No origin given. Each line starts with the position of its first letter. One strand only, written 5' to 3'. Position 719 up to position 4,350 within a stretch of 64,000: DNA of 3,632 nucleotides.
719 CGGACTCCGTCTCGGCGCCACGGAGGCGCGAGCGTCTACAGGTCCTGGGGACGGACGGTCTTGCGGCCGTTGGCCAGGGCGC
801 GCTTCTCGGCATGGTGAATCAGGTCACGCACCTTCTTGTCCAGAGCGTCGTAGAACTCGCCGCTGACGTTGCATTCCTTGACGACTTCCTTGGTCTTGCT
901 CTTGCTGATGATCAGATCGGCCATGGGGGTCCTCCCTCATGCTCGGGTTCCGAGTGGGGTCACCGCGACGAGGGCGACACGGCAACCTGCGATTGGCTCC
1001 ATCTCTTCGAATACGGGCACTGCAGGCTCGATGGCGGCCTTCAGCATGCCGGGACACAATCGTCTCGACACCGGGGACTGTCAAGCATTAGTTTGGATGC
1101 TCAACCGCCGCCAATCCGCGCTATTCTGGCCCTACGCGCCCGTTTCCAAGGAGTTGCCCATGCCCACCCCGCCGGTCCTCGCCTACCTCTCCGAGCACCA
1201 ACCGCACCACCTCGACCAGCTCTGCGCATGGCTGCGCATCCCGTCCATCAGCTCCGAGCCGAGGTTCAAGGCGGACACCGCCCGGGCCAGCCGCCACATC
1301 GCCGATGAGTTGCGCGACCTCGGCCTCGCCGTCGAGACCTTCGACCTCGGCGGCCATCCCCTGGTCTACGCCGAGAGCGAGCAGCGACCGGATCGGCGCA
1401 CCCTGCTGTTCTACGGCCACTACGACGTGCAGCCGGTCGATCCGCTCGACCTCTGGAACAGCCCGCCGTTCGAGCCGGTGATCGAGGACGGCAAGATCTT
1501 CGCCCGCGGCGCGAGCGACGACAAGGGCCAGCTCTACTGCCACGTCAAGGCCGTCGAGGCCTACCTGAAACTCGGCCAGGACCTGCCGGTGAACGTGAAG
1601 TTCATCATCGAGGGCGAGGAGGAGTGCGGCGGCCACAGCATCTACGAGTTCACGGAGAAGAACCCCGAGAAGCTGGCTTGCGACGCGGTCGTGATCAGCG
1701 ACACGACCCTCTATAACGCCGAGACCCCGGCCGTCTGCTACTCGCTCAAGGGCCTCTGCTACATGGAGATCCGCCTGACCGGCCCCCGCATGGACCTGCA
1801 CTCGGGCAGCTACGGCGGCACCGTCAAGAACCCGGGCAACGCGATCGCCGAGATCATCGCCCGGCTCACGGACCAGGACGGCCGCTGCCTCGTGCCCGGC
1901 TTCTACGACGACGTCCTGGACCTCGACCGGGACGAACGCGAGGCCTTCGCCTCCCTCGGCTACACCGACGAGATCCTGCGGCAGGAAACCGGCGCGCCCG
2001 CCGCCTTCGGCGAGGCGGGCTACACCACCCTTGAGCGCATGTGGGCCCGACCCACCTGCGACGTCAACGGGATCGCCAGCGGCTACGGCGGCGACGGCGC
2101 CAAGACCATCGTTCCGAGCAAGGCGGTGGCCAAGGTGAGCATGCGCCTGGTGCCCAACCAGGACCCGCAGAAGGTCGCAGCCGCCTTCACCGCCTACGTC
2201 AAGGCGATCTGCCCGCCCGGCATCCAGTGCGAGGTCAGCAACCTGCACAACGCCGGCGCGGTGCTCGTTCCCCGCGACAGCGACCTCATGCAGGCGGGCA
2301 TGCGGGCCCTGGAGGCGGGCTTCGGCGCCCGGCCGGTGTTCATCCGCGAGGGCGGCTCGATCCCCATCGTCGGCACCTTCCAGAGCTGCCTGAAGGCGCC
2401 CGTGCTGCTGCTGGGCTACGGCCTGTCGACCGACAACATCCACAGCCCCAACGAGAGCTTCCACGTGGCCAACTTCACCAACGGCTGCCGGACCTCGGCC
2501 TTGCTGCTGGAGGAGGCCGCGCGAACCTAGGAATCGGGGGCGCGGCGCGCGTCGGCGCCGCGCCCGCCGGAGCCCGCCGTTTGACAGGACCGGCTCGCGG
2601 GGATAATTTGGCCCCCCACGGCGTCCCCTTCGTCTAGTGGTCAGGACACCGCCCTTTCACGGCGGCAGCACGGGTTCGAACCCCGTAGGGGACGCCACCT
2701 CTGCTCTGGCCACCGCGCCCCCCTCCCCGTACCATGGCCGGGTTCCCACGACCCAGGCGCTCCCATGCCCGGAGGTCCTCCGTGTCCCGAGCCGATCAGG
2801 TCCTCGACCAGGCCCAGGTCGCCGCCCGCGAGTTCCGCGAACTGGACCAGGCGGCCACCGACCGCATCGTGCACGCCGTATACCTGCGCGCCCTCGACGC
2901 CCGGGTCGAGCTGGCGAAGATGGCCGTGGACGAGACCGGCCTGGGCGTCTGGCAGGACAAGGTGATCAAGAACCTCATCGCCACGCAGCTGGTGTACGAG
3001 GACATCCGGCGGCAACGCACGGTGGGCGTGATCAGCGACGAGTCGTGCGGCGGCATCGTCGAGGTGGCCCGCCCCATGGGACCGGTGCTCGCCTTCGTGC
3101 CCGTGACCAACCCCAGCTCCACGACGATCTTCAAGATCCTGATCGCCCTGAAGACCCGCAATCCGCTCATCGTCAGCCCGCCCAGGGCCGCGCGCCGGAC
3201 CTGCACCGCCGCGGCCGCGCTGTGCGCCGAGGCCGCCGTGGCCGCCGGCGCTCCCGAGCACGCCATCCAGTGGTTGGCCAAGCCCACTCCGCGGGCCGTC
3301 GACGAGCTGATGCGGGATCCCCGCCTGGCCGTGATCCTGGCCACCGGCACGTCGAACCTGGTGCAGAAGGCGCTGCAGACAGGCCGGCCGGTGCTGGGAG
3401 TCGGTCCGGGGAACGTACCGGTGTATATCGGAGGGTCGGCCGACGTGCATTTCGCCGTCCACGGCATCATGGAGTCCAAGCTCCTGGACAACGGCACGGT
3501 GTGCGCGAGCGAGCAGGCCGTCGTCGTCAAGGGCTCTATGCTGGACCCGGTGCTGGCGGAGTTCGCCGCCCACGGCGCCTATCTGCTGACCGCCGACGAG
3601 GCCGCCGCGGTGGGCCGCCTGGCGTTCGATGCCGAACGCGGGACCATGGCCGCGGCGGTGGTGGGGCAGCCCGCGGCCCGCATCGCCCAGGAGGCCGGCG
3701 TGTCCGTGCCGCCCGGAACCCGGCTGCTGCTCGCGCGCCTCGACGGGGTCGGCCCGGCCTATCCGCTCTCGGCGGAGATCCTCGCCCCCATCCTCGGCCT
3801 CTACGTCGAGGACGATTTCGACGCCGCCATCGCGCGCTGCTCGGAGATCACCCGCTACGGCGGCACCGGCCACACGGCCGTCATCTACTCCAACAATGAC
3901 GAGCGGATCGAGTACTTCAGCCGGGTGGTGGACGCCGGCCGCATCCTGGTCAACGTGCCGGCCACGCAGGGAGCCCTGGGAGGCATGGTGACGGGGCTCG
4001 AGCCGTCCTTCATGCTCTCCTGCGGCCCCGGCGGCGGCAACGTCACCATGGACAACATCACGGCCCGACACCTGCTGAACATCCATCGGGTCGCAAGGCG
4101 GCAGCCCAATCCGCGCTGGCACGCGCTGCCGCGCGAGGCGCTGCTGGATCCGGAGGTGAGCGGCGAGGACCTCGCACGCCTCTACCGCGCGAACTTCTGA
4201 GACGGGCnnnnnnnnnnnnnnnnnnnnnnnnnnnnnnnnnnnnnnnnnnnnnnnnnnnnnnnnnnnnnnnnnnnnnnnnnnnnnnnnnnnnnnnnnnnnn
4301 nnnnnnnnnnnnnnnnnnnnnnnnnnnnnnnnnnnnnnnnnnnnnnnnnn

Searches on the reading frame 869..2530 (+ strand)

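Call 86: search_protein_families(library=pfam, proteins=[window:869-2530:+], max_evalue=0.00001)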
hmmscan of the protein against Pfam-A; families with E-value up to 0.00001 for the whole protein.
window:869-2530:+ (553 aa): 2 families
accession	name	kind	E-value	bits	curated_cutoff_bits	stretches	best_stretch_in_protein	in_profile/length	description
PF01546.33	Peptidase_M20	-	2.1e-33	116.4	24.6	1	180-548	1-205/206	Peptidase family M20/M25/M40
PF07687.19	M20_dimer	-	3.7e-15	56.2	21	1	292-450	2-105/107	Peptidase dimerisation domain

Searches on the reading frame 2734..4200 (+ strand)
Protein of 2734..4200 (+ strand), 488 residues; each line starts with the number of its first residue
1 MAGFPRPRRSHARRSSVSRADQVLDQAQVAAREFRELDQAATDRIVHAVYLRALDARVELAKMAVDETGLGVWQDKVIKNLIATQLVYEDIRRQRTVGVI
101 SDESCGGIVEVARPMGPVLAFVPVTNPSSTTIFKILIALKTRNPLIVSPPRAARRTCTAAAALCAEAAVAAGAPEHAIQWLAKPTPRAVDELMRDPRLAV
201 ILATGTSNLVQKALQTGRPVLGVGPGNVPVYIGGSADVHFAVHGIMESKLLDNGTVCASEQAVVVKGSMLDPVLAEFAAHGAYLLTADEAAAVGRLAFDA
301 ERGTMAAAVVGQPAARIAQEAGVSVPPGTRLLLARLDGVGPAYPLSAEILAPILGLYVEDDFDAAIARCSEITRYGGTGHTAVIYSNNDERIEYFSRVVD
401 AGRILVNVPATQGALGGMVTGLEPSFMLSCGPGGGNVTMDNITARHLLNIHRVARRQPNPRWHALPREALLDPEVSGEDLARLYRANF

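Call 86: search_protein_families(library=pfam, proteins=[window:2734-4200:+], max_evalue=0.00001)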
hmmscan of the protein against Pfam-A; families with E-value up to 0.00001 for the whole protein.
window:2734-4200:+ (488 aa): 1 family
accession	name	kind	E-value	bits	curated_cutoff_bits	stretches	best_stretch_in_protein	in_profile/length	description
PF00171.27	Aldedh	-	9.8e-28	97.3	23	1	12-424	23-440/461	Aldehyde dehydrogenase family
